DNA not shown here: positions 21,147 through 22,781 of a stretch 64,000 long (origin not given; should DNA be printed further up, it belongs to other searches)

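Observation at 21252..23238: Two-gene AAA-ATPase + HNH nuclease module with Septu (PtuA/PtuB) architecture: the best defence-system candidate in the window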

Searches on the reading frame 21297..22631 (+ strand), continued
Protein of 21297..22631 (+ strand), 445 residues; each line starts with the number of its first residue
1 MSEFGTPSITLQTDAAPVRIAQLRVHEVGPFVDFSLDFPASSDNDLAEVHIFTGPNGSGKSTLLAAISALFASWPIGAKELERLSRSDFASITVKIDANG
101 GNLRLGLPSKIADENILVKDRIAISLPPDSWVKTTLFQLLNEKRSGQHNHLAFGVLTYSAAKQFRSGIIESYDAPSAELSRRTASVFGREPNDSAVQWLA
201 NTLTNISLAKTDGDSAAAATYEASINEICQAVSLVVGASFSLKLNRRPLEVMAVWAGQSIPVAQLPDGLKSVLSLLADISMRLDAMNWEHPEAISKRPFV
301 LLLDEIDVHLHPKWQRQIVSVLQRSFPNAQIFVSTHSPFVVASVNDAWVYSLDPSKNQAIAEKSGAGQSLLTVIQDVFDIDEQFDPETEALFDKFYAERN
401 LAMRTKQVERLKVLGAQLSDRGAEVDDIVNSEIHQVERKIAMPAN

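Call 18: search_solved_structures(query=window:21297-22631:+, max_evalue=0.001, show_alignments=2)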
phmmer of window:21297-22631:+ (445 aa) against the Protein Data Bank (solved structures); distinct sequences matched with E-value up to 0.001: 15.
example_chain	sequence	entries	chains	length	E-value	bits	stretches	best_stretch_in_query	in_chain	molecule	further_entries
9e8z_C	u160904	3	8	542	8.3e-25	90.9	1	237-438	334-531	Retron Ec83 probable ATPase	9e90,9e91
9o4a_A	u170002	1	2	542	5.7e-23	84.8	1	237-438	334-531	Retron Ec83 probable ATPase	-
8ee4_A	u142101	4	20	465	1.8e-19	73.3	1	251-383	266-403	PtuA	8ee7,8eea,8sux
9vkz_A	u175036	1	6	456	1.4e-18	70.3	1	254-356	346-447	Retron Ec78 probable ATPase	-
9nnk_C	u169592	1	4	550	1.6e-18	70.2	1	255-356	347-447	Retreon I-A effector PtuA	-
9vh1_D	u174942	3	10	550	1.7e-18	70.1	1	254-356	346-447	Retron Ec78 probable ATPase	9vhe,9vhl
9kjx_B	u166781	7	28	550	4.1e-18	68.8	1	255-356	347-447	AAA family ATPase | Retron I-A effector PtuA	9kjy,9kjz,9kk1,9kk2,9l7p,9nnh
9u9y_A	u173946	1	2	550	5.4e-18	68.4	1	255-356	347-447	AAA family ATPase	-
22bu_B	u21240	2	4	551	6.1e-18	68.2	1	221-344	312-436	AAA family ATPase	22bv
9nnb_C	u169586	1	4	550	1.1e-17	67.4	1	255-356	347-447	Retron I-A effector PtuA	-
9n69_A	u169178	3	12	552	3.9e-17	65.6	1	259-349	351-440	AAA family ATPase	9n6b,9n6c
22et_E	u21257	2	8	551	6e-17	65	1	221-344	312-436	PtuA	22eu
8v45_A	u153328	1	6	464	0.00025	23.4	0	265-348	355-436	AriA antitoxin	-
8ux9_B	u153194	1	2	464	0.00025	23.4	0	265-348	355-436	AriA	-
8v46_A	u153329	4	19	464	0.00066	22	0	265-348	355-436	AriA antitoxin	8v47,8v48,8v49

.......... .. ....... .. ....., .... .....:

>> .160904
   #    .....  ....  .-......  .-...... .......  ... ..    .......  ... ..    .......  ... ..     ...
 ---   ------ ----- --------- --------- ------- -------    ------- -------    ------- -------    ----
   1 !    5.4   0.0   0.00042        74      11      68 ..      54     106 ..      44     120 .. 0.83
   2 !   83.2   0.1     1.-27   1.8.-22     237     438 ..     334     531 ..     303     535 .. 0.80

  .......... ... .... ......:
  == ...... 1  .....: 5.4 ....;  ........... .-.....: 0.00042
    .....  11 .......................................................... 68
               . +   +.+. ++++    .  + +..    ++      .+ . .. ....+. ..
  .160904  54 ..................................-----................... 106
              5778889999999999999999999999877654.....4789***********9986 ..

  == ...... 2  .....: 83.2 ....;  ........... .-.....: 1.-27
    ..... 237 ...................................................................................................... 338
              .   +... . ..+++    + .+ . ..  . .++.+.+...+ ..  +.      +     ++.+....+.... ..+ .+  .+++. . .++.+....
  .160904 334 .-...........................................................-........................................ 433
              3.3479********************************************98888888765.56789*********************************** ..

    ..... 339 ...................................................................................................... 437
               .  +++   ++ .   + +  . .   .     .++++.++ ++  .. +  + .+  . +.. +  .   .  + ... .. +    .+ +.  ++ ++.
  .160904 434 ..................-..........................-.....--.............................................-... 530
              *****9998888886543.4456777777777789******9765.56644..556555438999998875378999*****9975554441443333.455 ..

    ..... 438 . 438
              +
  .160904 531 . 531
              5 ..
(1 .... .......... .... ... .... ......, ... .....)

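Call 29: find_encoding_contigs(protein=P0003, flank=3000, max_places=2)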
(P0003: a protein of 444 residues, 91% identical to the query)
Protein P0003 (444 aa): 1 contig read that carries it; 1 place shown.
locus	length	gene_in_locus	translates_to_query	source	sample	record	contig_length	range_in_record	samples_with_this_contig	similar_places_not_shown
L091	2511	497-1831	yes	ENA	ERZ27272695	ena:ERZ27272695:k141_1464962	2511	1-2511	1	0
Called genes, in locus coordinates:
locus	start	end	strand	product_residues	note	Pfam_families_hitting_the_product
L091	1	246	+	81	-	?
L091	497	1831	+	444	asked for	PF13476:AAA_23 (weak), PF13514:AAA_27, PF02463:SMC_N (faint), PF13555:AAA_29 (weak), PF13175:AAA_15, PF13304:AAA_21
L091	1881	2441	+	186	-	-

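Call 30: find_encoding_contigs(protein=P0005, flank=3000, max_places=2)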
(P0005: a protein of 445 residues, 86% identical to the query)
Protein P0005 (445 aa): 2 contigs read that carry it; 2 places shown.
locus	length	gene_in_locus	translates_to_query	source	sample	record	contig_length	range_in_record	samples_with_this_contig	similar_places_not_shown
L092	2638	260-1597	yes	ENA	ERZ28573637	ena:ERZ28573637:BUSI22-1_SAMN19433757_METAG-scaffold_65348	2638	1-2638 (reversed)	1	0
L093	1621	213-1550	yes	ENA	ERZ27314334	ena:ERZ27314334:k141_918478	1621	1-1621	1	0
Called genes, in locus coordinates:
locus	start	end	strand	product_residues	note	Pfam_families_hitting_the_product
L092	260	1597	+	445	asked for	PF13476:AAA_23 (weak), PF13514:AAA_27, PF02463:SMC_N (faint), PF13555:AAA_29 (weak), PF13175:AAA_15, PF13304:AAA_21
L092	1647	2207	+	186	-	-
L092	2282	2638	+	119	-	?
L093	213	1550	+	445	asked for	PF13476:AAA_23 (weak), PF13514:AAA_27, PF02463:SMC_N (faint), PF13555:AAA_29 (weak), PF13175:AAA_15, PF13304:AAA_21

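Call 31: find_encoding_contigs(protein=P0006, flank=4000, max_places=2)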
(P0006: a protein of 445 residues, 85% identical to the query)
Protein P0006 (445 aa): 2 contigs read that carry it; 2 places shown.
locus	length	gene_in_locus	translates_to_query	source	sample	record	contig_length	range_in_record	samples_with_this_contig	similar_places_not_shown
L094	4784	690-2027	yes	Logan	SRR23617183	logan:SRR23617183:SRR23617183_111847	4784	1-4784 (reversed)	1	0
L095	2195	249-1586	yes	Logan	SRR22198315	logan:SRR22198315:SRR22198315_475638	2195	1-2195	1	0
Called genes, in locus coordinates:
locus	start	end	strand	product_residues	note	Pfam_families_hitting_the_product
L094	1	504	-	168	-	?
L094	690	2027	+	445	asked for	PF13476:AAA_23 (weak), PF13514:AAA_27, PF02463:SMC_N (faint), PF13555:AAA_29 (weak), PF00005:ABC_tran (faint), PF13304:AAA_21, PF13175:AAA_15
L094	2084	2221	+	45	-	-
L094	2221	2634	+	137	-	-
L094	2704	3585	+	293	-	-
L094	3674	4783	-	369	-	?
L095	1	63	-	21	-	?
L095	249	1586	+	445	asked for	PF13476:AAA_23 (weak), PF13514:AAA_27, PF02463:SMC_N (faint), PF13555:AAA_29 (weak), PF00005:ABC_tran (faint), PF13304:AAA_21, PF13175:AAA_15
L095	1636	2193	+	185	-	?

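Call 32: find_encoding_contigs(protein=P0004, flank=3000, max_places=2)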
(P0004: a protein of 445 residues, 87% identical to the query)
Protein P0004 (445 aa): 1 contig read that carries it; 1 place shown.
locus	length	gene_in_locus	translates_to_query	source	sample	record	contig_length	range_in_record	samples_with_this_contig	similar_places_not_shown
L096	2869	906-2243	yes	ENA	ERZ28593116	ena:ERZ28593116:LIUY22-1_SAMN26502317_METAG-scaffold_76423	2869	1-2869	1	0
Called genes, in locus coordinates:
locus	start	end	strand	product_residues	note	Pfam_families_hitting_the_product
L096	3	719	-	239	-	?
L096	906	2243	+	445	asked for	PF13476:AAA_23 (faint), PF13514:AAA_27, PF02463:SMC_N, PF13555:AAA_29 (weak), PF00005:ABC_tran (faint), PF13175:AAA_15, PF13304:AAA_21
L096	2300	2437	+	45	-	-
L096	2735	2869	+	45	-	?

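Call 34: find_related_loci(query=window:21297-22631:+, collection=metagenome_contigs, flank=4000)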
Query window:21297-22631:+ (445 aa) in metagenome_contigs; peptide patterns used: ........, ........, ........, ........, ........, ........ (x = any residue, [..] = any of these).
236 stretches matched a pattern; 115 encode a relative of the query (tblastn E <= 1e-3); the best 80 are kept; 80 distinct loci.
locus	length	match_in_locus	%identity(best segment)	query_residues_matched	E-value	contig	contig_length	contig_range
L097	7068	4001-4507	35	242-408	1e-25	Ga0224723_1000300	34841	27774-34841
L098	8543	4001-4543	34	242-426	5e-25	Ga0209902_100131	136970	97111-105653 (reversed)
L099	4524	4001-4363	43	242-363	4e-24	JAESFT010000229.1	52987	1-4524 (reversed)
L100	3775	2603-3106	34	192-364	3e-22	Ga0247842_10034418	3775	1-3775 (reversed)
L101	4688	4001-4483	33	259-426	3e-21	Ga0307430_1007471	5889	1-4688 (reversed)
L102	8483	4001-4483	33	259-426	3e-21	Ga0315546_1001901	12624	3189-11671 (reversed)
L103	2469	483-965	34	259-426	4e-21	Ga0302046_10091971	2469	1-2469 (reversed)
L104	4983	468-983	33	225-398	8e-21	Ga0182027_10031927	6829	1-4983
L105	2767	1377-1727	40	251-364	7e-21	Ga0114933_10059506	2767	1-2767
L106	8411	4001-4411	36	259-398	8e-21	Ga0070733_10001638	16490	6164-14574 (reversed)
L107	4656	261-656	35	226-358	1e-20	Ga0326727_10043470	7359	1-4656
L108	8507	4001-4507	32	251-426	1e-20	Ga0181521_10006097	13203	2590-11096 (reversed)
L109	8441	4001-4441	39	256-385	1e-20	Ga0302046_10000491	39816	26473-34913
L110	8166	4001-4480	34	260-426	1e-20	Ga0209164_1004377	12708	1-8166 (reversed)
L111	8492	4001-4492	31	259-425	2e-20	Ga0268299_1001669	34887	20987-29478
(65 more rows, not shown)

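Call 35: find_encoding_contigs(protein=P0002, flank=2500, max_places=2)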
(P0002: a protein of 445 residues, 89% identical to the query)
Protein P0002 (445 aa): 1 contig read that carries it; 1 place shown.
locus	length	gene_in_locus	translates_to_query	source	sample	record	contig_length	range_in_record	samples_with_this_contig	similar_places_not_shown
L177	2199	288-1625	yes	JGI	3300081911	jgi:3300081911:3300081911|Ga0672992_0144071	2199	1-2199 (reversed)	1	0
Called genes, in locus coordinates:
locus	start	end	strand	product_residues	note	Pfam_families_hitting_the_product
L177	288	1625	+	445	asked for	PF13476:AAA_23 (weak), PF13514:AAA_27, PF00005:ABC_tran (faint), PF02463:SMC_N, PF13555:AAA_29 (weak), PF13175:AAA_15, PF13304:AAA_21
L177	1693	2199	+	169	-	?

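Call 36: find_encoding_contigs(protein=P0007, flank=2500, max_places=2)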
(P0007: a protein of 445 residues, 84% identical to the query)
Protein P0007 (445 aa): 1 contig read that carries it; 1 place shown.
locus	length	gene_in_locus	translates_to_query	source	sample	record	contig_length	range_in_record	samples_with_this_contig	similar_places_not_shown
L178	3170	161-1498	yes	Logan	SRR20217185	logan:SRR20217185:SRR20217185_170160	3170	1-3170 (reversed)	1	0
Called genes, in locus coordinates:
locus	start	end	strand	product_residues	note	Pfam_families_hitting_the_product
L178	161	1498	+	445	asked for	PF13476:AAA_23 (weak), PF13514:AAA_27, PF02463:SMC_N (faint), PF13555:AAA_29 (weak), PF13175:AAA_15, PF13304:AAA_21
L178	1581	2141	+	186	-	-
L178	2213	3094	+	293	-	-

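Call 37: find_encoding_contigs(protein=P0009, flank=2500, max_places=2)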
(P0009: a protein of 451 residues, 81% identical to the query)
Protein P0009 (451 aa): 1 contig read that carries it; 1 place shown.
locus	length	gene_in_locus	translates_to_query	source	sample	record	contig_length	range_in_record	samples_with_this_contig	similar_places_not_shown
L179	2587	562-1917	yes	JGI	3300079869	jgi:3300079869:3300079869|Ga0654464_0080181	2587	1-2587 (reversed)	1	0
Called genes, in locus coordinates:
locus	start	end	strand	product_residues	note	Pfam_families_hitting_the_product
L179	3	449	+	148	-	?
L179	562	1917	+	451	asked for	PF13476:AAA_23 (weak), PF13514:AAA_27, PF02463:SMC_N (faint), PF13555:AAA_29 (weak), PF13175:AAA_15, PF13304:AAA_21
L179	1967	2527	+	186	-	-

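Call 38: find_encoding_contigs(protein=P0012, flank=8000, max_places=2)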
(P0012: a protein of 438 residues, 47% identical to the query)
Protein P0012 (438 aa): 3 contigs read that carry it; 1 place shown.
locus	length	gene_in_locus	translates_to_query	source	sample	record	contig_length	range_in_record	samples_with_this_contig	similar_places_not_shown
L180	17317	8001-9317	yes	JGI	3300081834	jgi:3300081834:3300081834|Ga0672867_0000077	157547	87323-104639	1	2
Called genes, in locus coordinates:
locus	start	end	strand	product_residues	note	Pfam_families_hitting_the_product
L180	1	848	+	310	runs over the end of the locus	PF13640:2OG-FeII_Oxy_3, PF13661:2OG-FeII_Oxy_4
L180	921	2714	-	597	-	-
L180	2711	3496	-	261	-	-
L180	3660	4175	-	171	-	-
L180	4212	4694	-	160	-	PF00856:SET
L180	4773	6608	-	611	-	PF05960:DUF885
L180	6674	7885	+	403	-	-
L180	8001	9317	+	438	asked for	PF02463:SMC_N (faint), PF13175:AAA_15 (weak), PF13514:AAA_27 (weak), PF13476:AAA_23 (weak), PF13175:AAA_15, PF13304:AAA_21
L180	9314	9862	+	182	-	-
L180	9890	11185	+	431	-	PF13439:Glyco_transf_4, PF13579:Glyco_trans_4_4, PF20706:GT4-conflict, PF00534:Glycos_transf_1, PF13692:Glyco_trans_1_4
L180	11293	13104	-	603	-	PF00990:GGDEF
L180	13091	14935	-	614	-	PF00664:ABC_membrane, PF00005:ABC_tran, PF09818:ABC_ATPase (faint), PF02463:SMC_N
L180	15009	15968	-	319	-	PF01040:UbiA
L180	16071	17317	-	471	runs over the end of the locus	PF00171:Aldedh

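Call 59: predict_structure(alignment_id=A3)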
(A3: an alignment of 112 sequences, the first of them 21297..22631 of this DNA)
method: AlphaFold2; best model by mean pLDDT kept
length: 445 residues; sequences in the alignment: 112
mean_pLDDT: 86.3   pTM: 0.81
mean pLDDT of the five models: 86.3, 85.5, 84.5, 82.7, 82.7
residues with pLDDT >= 90: 250; 70-90: 140; 50-70: 41; < 50: 14
segments of 3 or more residues with pLDDT < 50: 1-13
pLDDT, mean of each block of 10 residues (from residue 1): 38 65 97 97 93 94 95 90 94 88 91 86 90 86 71 88 65 74 71 85 95 96 96 95 90 95 91 93 90 92 88 89 96 92 91 94 74 68 77 92 91 94 85 87 60
secondary structure, 60 per line:
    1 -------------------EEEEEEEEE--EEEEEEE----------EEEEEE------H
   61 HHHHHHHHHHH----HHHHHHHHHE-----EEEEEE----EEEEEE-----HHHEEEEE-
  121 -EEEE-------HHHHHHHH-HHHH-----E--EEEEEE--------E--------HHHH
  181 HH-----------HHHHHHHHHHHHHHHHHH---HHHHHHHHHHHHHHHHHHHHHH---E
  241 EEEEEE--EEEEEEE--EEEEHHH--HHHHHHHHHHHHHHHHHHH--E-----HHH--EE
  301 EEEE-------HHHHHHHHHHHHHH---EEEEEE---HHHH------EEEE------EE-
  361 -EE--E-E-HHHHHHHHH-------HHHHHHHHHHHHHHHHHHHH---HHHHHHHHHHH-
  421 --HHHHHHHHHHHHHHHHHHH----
elements in order: E20-28 E31-37 E48-53 H60-71 H76-84 E91-96 E101-106 E115-119 E122-125 H133-140 H142-145 E154-159 H177-182 H194-211 H215-236 E240-246 E249-255 E258-261 H267-285 E299-304 H312-325 E329-334 H338-341 E348-351 H370-378 H386-405 H409-419 H423-441

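Call 62: fold_search(model_id=the predicted structure, library=pdb)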
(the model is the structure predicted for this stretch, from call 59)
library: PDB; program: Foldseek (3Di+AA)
matches with E <= 10: 1380; with E <= 0.001: 610
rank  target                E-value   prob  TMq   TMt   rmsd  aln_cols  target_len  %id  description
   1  9e90_C                7.5e-20  1.00  0.60  0.56  11.6       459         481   22  Ec83 Retron PtuA/PtuB (2-1) complex bound to ATP (released 2025-07-02)
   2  9e90_A                1.0e-19  1.00  0.60  0.56  11.3       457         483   21  Ec83 Retron PtuA/PtuB (2-1) complex bound to ATP (released 2025-07-02)
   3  9kjz_B                3.8e-19  1.00  0.60  0.51  12.2       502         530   17  Cryo-EM structure of the Retron-Eco7 complex (state 3) (released 2025-11-12)
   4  9kjx_C                3.8e-19  1.00  0.60  0.50  13.0       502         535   17  Cryo-EM structure of the Retron-Eco7 complex (state 1) (released 2025-11-12)
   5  9nnb_F                4.5e-19  1.00  0.59  0.51  11.8       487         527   17  Cryo-EM structure of the Retron Ec78 complex, PtuA:PtuB:RT (4:2:1) (released 2025-10-08)
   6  9nnh_C                4.5e-19  1.00  0.58  0.48  13.1       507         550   16  Cryo-EM structure of the Retron Ec78 complex, PtuA:PtuB:RT (4:2:2) (released 2025-10-08)
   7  9o4a_B                5.9e-19  1.00  0.61  0.58  11.5       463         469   20  Ec83 Retron PtuAB mutant complex (released 2025-07-02)
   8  9kjx_B                9.0e-19  1.00  0.59  0.51  12.5       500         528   17  Cryo-EM structure of the Retron-Eco7 complex (state 1) (released 2025-11-12)
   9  9nnb_D                1.1e-18  1.00  0.61  0.55  11.4       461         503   16  Cryo-EM structure of the Retron Ec78 complex, PtuA:PtuB:RT (4:2:1) (released 2025-10-08)
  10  9vhl_D                1.2e-18  1.00  0.59  0.62  11.8       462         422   18  cryoEM structure of retron-Eco7 complex (form II) (released 2026-01-07)
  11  9vhe_E                1.2e-18  1.00  0.58  0.58  11.5       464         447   18  cryoEM structure of retron-Eco7 complex (released 2025-12-31)
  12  9kjx_E                1.3e-18  1.00  0.58  0.52  12.3       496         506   17  Cryo-EM structure of the Retron-Eco7 complex (state 1) (released 2025-11-12)
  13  9o4a_A                1.4e-18  1.00  0.59  0.57  11.8       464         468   21  Ec83 Retron PtuAB mutant complex (released 2025-07-02)
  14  9e8z_C                1.6e-18  1.00  0.56  0.48  14.1       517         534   20  4-component structure of retron Ec83 (released 2025-07-02)
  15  9kk2_E                2.2e-18  1.00  0.57  0.50  12.5       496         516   17  Cryo-EM structure of the Retron-Eco7 complex (state 5) (released 2025-11-12)
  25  8eea_D                3.3e-17  1.00  0.62  0.61  10.4       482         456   20  Structure of E.coli Septu (PtuAB) complex (released 2023-12-27)
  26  8eea_C                7.2e-17  1.00  0.59  0.59  11.4       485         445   20  Structure of E.coli Septu (PtuAB) complex (released 2023-12-27)
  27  8ee4_C                8.9e-17  1.00  0.61  0.66   5.8       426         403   19  Structure of PtuA (released 2024-01-03)
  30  8ee4_E                1.1e-16  1.00  0.61  0.67   5.3       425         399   21  Structure of PtuA (released 2024-01-03)
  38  8eea_A                1.2e-15  1.00  0.58  0.67   5.6       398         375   20  Structure of E.coli Septu (PtuAB) complex (released 2023-12-27)
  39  8eea_B                1.5e-15  1.00  0.58  0.68   5.6       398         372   21  Structure of E.coli Septu (PtuAB) complex (released 2023-12-27)
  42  8ee4_F                3.2e-15  1.00  0.59  0.65   6.0       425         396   20  Structure of PtuA (released 2024-01-03)
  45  8ee4_D                8.0e-15  1.00  0.57  0.63   7.4       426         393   20  Structure of PtuA (released 2024-01-03)
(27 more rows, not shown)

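Call 64: search_dna_similar(query=window:21297-22631:+, collection=plasmids, mode=protein, max_rows=12)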
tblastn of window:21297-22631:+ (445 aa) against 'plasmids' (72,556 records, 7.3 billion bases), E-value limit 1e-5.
Records with a match: 126; places in all: 129; records where one place covers at least 80% of the query: 18.
Best place of each record, by identity: <60% 126.
By first word of the organism name: Bacillus 24; Rhizobium 22; Klebsiella 6; Escherichia 5; Enterobacter 4; Streptomyces 4; Acinetobacter 4; Ketogulonicigenium 4; Deinococcus 3; Sinorhizobium 3; and 35 more.
By predicted mobility (MOB-suite, as given by PLSDB): non-mobilizable 65; conjugative 45; mobilizable 16.
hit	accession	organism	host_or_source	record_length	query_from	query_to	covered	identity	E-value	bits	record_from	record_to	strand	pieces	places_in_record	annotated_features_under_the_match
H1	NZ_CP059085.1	Pantoea ananatis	Allium cepa,onion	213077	20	439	94%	24.0%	2e-13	80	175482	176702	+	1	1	ATP-binding protein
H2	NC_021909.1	Rhizobium etli bv. mimosae str. Mim1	Mimosa affinis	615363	45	427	86%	25.8%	2e-11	74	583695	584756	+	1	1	AAA family ATPase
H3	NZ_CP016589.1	Bacillus thuringiensis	Mono isolate,Ginseng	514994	23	398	84%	25.9%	2e-15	86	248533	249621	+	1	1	AAA family ATPase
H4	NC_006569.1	Ruegeria pomeroyi DSS-3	-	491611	20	345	73%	29.2%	3e-18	95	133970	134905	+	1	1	AAA family ATPase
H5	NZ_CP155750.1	Sphingomonas parapaucimobilis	Chinese cabbage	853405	23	389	82%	25.9%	1e-13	81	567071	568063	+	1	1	AAA family ATPase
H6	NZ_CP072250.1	Phocaeicola dorei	Homo sapiens,cultured bacterial ...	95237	49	439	88%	23.9%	5e-14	82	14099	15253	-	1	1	retron system putative HNH endonuclease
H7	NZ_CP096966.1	Phocaeicola vulgatus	whole organism,human feces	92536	49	439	88%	23.9%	8e-14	82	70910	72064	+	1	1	retron system putative HNH endonuclease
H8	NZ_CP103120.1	Bacteroides thetaiotaomicron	Homo sapiens,cell culture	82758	36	439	91%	22.8%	6e-13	79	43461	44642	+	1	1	AAA family ATPase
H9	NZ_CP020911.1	Rhizobium etli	Phaseolus vulgaris,cell culture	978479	19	390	84%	24.8%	5e-12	76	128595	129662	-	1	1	AAA family ATPase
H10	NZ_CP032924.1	Agrobacterium tumefaciens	Euonymus sp.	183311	46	392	78%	26.4%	3e-12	77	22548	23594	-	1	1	AAA family ATPase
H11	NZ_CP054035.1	Rhizobium indicum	Pisum sativum l. (pea),Pure culture,Pea ...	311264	19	390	84%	24.6%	3e-11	73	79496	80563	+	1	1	AAA family ATPase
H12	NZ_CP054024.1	Rhizobium indicum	Pisum sativum l. (pea),Pure culture,Pea ...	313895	19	390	84%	24.6%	3e-11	73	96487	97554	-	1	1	AAA family ATPase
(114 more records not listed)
